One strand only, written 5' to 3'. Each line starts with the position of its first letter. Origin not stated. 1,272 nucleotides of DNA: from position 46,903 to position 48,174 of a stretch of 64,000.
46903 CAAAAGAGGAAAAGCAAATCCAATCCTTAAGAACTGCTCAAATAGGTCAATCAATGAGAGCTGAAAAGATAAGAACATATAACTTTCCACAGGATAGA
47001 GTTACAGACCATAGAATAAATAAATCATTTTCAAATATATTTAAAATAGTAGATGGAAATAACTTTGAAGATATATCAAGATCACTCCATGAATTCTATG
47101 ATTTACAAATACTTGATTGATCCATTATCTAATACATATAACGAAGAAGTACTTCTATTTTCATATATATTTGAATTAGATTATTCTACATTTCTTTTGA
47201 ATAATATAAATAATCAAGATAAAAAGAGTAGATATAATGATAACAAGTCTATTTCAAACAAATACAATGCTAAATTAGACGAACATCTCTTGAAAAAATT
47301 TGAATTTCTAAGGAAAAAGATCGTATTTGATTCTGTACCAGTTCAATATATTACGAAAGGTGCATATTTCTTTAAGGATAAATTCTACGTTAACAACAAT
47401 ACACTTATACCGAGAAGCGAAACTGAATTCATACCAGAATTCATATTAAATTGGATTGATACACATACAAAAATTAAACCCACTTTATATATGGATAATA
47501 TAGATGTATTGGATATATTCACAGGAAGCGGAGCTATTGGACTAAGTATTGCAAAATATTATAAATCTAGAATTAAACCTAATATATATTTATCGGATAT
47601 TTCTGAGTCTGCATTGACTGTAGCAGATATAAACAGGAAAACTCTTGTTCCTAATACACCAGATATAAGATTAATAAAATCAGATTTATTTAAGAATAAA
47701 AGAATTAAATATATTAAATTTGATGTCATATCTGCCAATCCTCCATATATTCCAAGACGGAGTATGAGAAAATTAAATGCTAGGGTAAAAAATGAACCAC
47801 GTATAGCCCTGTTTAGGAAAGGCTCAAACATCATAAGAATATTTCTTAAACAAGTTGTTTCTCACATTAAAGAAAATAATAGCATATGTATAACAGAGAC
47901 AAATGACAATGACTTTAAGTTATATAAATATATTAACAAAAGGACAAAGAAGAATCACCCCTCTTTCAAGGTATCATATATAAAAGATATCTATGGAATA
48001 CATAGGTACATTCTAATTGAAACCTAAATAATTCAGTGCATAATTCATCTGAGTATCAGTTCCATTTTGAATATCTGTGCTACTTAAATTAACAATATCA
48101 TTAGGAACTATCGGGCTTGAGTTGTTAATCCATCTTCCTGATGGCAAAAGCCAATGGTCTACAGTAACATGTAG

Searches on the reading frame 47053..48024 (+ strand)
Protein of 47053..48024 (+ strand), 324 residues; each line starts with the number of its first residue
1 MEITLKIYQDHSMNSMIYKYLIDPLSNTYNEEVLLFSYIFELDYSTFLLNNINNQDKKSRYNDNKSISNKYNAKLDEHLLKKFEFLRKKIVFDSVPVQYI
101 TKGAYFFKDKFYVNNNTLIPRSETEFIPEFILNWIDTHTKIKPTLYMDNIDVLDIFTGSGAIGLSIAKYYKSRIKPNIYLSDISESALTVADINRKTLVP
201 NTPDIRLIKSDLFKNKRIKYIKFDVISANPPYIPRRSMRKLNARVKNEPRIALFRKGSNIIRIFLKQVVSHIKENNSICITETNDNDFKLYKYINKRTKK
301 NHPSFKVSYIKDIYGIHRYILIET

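Call 80: search_protein_families(library=pfam, proteins=[window:47053-48024:+], max_evalue=0.01)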
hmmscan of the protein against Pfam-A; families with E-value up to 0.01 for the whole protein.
window:47053-48024:+ (324 aa): 6 families
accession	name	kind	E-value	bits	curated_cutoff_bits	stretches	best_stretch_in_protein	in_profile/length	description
PF05175.20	MTS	-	2.7e-07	30.8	23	1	150-257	33-134/170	Methyltransferase small domain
PF03602.21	Cons_hypoth95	-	8e-07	29.3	24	1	129-247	30-138/182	Conserved hypothetical protein 95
PF13847.12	Methyltransf_31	-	1.8e-06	28.2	27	1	149-239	4-82/145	Methyltransferase domain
PF07669.17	Eco57I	-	0.00033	21.2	25.3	1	213-280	65-132/171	Eco57I restriction-modification methylase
PF02384.22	N6_Mtase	-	0.0015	18.4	20.4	1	149-279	47-180/311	N-6 DNA Methylase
PF13649.12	Methyltransf_25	-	0.0068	17.5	27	0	152-240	1-84/97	Methyltransferase domain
